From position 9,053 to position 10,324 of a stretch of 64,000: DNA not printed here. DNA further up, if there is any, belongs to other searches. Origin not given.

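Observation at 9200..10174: Novel conserved domain (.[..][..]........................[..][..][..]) shared by two paralogs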

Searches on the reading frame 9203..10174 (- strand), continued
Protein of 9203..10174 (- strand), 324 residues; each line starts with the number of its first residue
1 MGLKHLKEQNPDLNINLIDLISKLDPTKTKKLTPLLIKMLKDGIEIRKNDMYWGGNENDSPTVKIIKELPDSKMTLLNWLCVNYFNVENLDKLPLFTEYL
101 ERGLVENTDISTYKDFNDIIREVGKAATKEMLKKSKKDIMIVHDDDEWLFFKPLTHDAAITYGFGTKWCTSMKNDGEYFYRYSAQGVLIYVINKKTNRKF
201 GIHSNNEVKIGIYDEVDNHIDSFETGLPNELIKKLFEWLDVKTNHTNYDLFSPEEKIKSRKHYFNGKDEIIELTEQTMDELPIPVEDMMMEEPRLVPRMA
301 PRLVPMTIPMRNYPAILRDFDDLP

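Call 48: find_encoding_contigs(protein=P0018, flank=6000, max_places=1)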
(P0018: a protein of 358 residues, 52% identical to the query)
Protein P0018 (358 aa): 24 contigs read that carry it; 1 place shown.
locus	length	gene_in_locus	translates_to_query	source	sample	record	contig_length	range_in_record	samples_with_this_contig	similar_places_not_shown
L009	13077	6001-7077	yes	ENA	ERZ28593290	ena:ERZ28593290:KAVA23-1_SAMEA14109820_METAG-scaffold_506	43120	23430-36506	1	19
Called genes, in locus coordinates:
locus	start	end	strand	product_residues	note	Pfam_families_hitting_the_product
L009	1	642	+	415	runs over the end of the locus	-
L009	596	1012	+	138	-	PF03330:DPBB_1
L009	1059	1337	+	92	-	-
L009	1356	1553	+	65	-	-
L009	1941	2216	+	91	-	-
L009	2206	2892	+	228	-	-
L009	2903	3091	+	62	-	-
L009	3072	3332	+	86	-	-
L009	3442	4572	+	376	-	PF21189:PHA02142, PF09414:RNA_ligase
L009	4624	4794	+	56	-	-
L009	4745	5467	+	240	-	-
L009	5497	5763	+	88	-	-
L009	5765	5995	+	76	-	-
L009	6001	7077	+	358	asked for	-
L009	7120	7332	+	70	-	-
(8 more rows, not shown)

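Call 50: fold_search(model_id=the predicted structure, library=pdb)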
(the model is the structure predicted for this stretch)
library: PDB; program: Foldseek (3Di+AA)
matches with E <= 10: 109; with E <= 0.001: 0
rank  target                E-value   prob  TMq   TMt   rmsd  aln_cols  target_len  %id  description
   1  5n9j_A                1.4e+00  0.13  0.15  0.09  12.4       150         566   13  Core Mediator of transcriptional regulation (released 2017-05-17)
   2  9rl3_K                1.4e+00  0.01  0.08  0.11  17.9       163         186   10  13S proteasome precursor complex (released 2026-03-18)
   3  8i9w_CJ               1.5e+00  0.04  0.10  0.09  16.5       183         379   12  Cryo-EM structure of a Chaetomium thermophilum pre-60S ribosomal subunit - Dbp10-3 (released 2023-05-17)
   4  8fu5_C                1.7e+00  0.04  0.11  0.08  10.0       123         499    9  Crystal structure of Fe-CAO1 in complex with piceatannol (released 2024-08-07)
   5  1k28_A                1.7e+00  0.03  0.11  0.08  27.2       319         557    9  The Structure of the Bacteriophage T4 Cell-Puncturing Device (released 2002-02-06)
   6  9bui_t                1.8e+00  0.02  0.10  0.13  18.6       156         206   12  M1A Midnolin-Proteasome (with Ubl) (released 2025-06-11)
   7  6m1u                  2.1e+00  0.04  0.10  0.20  15.0       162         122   10  Crystal structure of the vertebrate conserved region (VCR) of human METTL16 (released 2020-04-01)
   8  5u8y_C                2.4e+00  0.03  0.11  0.08  10.0       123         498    9  Crystal structure of Co-CAO1 (released 2017-05-31)
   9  1pvg_B                2.4e+00  0.02  0.10  0.09  15.5       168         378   12  Crystal Structure of the ATPase region of Saccharomyces Cerevisiae topoisomerase II (released 2003-08-26)
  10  8yen_A                2.5e+00  0.06  0.10  0.07  17.0        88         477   17  Aldehyde dehydrogenase (released 2025-02-26)
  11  5u8x_A                2.5e+00  0.03  0.11  0.08   9.8       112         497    9  Crystal structure of Fe-CAO1 (released 2017-05-31)
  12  5a0q_N                2.6e+00  0.02  0.10  0.13  15.7       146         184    8  Cryo-EM reveals the conformation of a substrate analogue in the human 20S proteasome core (released 2015-12-30)
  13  8yiy_M                2.6e+00  0.01  0.09  0.12  18.8       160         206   11  Cryo-EM structure of human proteasome assembly intermediate preholo-1 (released 2025-01-15)
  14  9rlt_Y                2.6e+00  0.01  0.09  0.12  16.1       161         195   12  dimerised 13S-13S+Beta5 proteasome precursor complexes (released 2026-03-18)
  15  8srl_C                3.1e+00  0.03  0.11  0.08  10.0       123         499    9  Crystal structure of T151V CAO1 in complex with piceatannol (released 2024-05-15)
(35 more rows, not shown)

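Call 62: find_related_loci(query=A1, collection=genome_contigs, flank=3000)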
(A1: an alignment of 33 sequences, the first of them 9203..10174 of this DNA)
Query A1 (324 aa) in genome_contigs; peptide patterns used: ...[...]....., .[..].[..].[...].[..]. (x = any residue, [..] = any of these).
112 stretches matched a pattern; 4 encode a relative of the query (tblastn E <= 1e-3); 4 distinct loci.
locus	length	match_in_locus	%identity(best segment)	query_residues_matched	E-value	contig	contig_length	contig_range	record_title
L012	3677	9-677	30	83-319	4e-30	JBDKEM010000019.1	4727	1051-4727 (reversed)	MAG: Bacteroidota bacterium isolate eastforkpoplarcreek_2019_sw_WHONDRS-S19S_0039_B_bin.8 scaffold_1211103, whole genome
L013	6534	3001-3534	31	3-217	3e-22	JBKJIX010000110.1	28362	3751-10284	MAG: Chitinophagaceae bacterium isolate ant_bin.181 S1Ck117_924538_flag_0_multi_19.6558_len_28362, whole genome shotgun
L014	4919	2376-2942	28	64-242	1e-12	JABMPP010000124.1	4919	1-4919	MAG: Candidatus Woesearchaeota archaeon isolate bin.305 k141_7115220, whole genome shotgun sequence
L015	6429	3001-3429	28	91-219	2e-12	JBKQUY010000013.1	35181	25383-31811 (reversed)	MAG: Bacteroidia bacterium isolate SEr2D2E2F__bin_46 SEr2D2E2F_000000033868, whole genome shotgun sequence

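Call 63: find_related_loci(query=A1, collection=viral_contigs, flank=10000)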
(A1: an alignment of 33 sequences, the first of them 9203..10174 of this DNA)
Query A1 (324 aa) in viral_contigs; peptide patterns used: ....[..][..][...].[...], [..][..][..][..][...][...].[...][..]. (x = any residue, [..] = any of these).
194 stretches matched a pattern; 154 encode a relative of the query (tblastn E <= 1e-3); the best 80 are kept; 80 distinct loci.
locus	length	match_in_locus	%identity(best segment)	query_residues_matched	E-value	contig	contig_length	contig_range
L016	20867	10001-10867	64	1-301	2e-119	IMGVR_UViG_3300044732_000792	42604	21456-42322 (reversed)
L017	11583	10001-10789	68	1-263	2e-117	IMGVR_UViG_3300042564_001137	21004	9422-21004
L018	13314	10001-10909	45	1-311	2e-73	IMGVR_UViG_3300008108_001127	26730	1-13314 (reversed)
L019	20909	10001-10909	45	1-311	2e-73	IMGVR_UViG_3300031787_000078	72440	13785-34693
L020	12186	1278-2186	42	1-307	2e-71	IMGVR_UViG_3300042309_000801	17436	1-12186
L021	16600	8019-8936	44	1-300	3e-71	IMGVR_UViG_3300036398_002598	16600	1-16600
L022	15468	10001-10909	42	1-307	2e-71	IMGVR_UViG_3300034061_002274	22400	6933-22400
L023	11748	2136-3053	44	1-300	3e-71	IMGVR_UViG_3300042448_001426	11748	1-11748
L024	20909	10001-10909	42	1-307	2e-71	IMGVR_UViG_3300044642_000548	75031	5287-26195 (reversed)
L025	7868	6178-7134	44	1-303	2e-70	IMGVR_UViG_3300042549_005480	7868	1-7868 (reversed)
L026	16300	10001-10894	44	6-311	9e-70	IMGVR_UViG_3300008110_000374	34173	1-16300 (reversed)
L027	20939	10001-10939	44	1-305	6e-68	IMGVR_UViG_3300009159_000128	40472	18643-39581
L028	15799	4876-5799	43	1-306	4e-71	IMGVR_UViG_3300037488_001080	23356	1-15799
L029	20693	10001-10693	43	1-255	7e-57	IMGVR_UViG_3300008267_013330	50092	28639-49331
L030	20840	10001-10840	39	1-272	3e-53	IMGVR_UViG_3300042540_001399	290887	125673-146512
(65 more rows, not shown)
